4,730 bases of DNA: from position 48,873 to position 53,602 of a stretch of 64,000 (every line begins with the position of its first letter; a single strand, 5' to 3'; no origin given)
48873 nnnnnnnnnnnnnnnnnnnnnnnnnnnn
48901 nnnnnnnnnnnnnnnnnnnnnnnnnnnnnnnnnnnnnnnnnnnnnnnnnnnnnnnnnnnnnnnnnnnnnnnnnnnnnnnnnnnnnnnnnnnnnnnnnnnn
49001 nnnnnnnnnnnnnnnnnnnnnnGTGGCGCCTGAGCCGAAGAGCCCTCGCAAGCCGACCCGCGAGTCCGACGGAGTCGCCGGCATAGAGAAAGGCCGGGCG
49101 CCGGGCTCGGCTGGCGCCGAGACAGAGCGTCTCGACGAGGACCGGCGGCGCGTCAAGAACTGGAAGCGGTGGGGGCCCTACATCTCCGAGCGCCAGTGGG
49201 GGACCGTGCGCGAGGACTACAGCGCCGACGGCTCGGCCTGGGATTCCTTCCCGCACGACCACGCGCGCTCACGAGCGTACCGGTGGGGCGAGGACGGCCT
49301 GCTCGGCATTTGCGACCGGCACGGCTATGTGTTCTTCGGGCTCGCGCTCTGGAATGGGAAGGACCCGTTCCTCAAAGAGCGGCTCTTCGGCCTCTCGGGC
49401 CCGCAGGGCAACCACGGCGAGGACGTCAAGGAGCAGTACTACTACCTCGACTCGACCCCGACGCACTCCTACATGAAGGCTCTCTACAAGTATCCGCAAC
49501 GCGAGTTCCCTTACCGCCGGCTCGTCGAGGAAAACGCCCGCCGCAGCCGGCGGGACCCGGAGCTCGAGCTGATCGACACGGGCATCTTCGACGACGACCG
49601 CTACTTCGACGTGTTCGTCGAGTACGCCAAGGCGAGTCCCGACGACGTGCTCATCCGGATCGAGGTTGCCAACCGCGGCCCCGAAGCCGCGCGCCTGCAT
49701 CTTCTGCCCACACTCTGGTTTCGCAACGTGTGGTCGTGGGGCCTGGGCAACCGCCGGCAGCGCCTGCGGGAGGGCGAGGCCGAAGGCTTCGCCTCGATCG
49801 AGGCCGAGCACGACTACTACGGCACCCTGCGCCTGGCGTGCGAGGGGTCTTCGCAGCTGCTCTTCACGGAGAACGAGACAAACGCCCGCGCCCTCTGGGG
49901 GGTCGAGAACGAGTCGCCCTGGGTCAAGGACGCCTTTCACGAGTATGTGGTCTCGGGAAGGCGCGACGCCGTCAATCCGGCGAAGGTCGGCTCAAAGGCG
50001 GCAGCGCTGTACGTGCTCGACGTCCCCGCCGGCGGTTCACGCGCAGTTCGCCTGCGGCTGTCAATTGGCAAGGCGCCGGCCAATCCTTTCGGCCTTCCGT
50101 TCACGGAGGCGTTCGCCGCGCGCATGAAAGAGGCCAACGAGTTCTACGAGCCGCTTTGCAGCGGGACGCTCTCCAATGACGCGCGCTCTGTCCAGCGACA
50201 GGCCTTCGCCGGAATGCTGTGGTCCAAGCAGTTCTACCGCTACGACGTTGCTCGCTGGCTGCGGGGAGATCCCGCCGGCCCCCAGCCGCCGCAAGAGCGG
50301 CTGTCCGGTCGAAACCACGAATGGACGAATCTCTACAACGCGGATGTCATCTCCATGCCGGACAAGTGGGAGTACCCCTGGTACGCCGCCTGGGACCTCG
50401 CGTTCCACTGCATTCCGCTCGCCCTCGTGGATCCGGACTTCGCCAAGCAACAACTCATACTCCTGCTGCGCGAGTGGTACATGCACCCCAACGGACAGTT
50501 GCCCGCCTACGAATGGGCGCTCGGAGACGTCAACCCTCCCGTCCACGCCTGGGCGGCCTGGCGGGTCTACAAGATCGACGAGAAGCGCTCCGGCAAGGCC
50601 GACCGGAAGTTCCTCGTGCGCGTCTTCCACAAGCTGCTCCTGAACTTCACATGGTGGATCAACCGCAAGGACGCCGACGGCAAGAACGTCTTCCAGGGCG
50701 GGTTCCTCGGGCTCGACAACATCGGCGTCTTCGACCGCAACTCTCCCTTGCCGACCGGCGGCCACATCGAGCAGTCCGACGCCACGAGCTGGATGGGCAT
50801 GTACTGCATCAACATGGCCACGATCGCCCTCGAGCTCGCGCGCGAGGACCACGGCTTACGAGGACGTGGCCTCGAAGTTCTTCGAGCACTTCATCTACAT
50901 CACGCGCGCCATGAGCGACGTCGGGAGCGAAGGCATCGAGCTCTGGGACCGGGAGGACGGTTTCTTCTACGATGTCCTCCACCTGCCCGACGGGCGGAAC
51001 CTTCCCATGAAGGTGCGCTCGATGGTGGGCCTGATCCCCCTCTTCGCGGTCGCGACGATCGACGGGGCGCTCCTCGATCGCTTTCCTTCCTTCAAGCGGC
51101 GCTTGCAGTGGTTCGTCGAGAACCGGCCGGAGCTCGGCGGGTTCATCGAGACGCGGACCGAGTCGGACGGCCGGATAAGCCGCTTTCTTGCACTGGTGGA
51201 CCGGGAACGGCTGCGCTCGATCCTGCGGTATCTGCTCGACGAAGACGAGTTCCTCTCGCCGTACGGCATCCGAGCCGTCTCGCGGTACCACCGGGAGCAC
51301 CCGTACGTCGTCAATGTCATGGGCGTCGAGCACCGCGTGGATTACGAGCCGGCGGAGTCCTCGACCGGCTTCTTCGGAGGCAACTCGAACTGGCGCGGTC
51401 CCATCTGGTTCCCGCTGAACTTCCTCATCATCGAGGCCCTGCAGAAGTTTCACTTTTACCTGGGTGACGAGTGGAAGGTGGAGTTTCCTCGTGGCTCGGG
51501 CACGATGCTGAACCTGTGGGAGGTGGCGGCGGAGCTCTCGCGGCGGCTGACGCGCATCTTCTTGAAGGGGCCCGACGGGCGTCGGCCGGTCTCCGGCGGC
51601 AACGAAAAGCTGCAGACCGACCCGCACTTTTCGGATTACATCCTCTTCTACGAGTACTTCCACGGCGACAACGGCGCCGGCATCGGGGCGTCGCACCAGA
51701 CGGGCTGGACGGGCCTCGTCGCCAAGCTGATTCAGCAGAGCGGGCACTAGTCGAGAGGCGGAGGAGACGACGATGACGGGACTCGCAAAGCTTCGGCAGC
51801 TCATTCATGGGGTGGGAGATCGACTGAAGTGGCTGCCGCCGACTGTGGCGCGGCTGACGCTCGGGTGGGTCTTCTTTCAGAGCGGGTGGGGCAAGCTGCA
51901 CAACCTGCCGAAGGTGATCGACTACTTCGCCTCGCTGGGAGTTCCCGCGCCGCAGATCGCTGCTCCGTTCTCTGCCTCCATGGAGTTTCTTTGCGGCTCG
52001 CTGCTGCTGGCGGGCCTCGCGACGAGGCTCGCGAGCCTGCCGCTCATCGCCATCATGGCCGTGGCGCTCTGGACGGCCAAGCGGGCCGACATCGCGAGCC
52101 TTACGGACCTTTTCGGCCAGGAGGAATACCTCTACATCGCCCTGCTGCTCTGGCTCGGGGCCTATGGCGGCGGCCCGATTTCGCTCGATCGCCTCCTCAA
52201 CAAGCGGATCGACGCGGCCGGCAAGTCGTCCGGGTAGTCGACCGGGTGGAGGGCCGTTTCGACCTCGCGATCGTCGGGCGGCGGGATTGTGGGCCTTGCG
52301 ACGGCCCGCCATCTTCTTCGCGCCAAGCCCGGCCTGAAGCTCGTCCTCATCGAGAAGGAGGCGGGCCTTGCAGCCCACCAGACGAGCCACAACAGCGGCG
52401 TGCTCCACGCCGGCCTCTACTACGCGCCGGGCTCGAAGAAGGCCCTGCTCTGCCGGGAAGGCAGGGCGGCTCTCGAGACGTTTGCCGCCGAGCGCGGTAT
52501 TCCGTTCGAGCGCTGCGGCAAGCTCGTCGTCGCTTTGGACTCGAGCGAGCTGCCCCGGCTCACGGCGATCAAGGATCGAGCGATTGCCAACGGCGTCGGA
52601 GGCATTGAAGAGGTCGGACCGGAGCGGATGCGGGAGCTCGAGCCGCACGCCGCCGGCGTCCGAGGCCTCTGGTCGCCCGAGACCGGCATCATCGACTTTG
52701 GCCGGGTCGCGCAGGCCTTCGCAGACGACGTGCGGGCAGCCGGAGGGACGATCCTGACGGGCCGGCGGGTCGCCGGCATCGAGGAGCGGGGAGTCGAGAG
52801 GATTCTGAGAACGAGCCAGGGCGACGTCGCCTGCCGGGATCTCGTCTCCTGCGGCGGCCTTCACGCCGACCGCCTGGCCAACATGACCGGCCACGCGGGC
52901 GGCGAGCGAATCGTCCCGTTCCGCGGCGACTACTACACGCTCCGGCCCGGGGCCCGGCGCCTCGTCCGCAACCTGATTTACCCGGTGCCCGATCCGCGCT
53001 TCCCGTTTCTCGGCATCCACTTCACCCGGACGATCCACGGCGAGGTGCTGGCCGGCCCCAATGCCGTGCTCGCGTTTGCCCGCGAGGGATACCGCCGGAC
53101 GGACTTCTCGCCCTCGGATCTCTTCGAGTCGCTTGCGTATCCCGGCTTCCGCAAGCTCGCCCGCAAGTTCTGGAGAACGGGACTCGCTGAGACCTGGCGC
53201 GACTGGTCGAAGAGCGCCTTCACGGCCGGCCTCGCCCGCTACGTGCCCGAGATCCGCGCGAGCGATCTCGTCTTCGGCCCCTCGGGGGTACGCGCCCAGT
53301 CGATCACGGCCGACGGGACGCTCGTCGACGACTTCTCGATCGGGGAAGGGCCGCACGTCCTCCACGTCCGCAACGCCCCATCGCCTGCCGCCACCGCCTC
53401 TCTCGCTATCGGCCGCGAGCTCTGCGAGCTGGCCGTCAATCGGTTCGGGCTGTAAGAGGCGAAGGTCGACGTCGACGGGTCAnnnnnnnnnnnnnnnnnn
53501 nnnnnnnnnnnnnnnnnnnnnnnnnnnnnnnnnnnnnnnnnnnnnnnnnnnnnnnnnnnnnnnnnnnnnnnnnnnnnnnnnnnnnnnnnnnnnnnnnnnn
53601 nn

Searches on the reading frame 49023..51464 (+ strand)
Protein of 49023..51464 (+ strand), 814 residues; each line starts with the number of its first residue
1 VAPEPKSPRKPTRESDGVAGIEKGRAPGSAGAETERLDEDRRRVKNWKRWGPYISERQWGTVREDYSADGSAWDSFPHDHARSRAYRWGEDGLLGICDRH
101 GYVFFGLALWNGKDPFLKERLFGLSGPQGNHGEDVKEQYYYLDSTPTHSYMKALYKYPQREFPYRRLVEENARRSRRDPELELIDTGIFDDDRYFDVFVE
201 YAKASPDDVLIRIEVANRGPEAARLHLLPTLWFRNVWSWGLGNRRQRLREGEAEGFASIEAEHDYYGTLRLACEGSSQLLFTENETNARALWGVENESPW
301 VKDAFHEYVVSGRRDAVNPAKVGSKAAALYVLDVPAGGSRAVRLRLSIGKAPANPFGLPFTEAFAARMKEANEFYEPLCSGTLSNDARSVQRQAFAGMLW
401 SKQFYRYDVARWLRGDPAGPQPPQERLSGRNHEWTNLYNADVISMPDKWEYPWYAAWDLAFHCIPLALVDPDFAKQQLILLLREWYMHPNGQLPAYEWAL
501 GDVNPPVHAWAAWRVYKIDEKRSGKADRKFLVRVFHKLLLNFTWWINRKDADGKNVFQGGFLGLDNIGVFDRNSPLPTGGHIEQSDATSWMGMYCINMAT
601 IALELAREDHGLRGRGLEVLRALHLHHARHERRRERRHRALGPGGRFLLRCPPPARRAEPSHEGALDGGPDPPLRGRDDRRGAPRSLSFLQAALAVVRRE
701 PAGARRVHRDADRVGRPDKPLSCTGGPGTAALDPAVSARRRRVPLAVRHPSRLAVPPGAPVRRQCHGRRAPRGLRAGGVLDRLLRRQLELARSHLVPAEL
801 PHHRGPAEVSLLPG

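Call 15: search_protein_families(library=pfam, proteins=[window:49023-51464:+], max_evalue=0.001)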
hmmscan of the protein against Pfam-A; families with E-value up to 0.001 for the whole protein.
window:49023-51464:+ (814 aa): 1 family
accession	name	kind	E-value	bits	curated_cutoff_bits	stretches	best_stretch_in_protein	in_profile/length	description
PF22422.2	MGH1-like_GH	-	5e-13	49.8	27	1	451-555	1-111/356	Mannosylglycerate hydrolase MGH1-like glycoside hydrolase domain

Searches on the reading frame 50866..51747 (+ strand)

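Call 15: search_protein_families(library=pfam, proteins=[window:50866-51747:+], max_evalue=0.001)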
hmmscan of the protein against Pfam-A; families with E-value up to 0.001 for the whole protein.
window:50866-51747:+ (294 aa): 2 families
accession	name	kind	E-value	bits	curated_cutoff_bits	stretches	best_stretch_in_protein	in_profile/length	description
PF22422.2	MGH1-like_GH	-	7.2e-12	46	27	1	79-279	221-354/356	Mannosylglycerate hydrolase MGH1-like glycoside hydrolase domain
PF03200.22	Glyco_hydro_63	-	6.3e-09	35.6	22.4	1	112-197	362-428/492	Glycosyl hydrolase family 63 C-terminal domain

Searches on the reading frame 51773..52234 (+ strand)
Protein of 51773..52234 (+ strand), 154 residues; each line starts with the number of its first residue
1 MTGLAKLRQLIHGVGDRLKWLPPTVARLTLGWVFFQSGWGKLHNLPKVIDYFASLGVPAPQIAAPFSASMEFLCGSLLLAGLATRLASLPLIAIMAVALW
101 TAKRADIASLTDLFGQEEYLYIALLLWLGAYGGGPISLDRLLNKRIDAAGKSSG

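Call 15: search_protein_families(library=pfam, proteins=[window:51773-52234:+], max_evalue=0.001)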
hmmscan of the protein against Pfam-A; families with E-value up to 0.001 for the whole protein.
window:51773-52234:+ (154 aa): 3 families
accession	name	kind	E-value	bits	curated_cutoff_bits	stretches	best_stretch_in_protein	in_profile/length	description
PF07681.17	DoxX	-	1.6e-22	80.4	23.6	1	24-103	3-84/85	DoxX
PF07291.16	MauE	-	1.8e-05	25.5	27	1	24-99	6-84/128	Methylamine utilisation protein MauE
PF04173.18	DoxD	-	9.1e-05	22.9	22.7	0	70-148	74-150/167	TQO small subunit DoxD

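Call 60: search_protein_families(library=ncbifam, proteins=[window:51773-52234:+], max_evalue=0.001)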
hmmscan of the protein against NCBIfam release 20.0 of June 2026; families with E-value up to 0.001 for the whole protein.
window:51773-52234:+ (154 aa): 2 families
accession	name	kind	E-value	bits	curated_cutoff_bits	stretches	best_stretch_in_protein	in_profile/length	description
NF050144.1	matur_HvfX_fam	equivalog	1.6e-19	70.6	80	1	20-102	1-87/165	HvfX family Cu-binding RiPP maturation protein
NF045576.1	BT_3928_fam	equivalog_domain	3.3e-05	23.2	250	1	25-97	4-84/358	BT_3928 family protein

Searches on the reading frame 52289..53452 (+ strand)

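Call 60: search_protein_families(library=ncbifam, proteins=[window:52289-53452:+], max_evalue=0.001)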
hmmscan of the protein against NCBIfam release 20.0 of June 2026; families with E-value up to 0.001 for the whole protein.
window:52289-53452:+ (388 aa): 8 families
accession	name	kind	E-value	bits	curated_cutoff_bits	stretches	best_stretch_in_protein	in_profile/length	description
NF008726.1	PRK11728.1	equivalog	2e-150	501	299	1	1-379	11-388/389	L-2-hydroxyglutarate oxidase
NF033460.1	glycerol3P_ox_II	equivalog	7e-24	84.6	460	1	1-269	12-281/361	type 2 glycerol-3-phosphate oxidase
TIGR02352.1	thiamin_ThiO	equivalog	5e-11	42.3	250.8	1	2-199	10-213/351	glycine oxidase ThiO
TIGR03377.1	glycerol3P_GlpA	equivalog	1.1e-06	27.5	552.8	1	12-202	19-213/530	anaerobic glycerol-3-phosphate dehydrogenase subunit GlpA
NF002480.1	PRK01747.1-1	equivalog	9.6e-06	24.3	540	1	2-200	260-459/645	bifunctional tRNA (5-methylaminomethyl-2-thiouridine)(34)-methyltransferase MnmC2/FAD-dependent 5-carboxymethylaminomethyl-2-thiouridine(34)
TIGR03197.1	MnmC_Cterm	equivalog_domain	1.5e-05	24.2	174.2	1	2-199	11-209/400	FAD-dependent 5-carboxymethylaminomethyl-2-thiouridine(34) oxidoreductase MnmC1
NF008313.0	PRK11101.1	equivalog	2.2e-05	23.3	425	1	12-168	28-181/548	anaerobic glycerol-3-phosphate dehydrogenase subunit A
TIGR03364.1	HpnW_proposed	hypoth_equivalog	3.7e-05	23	285.1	1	1-198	11-202/365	TIGR03364 family FAD-dependent oxidoreductase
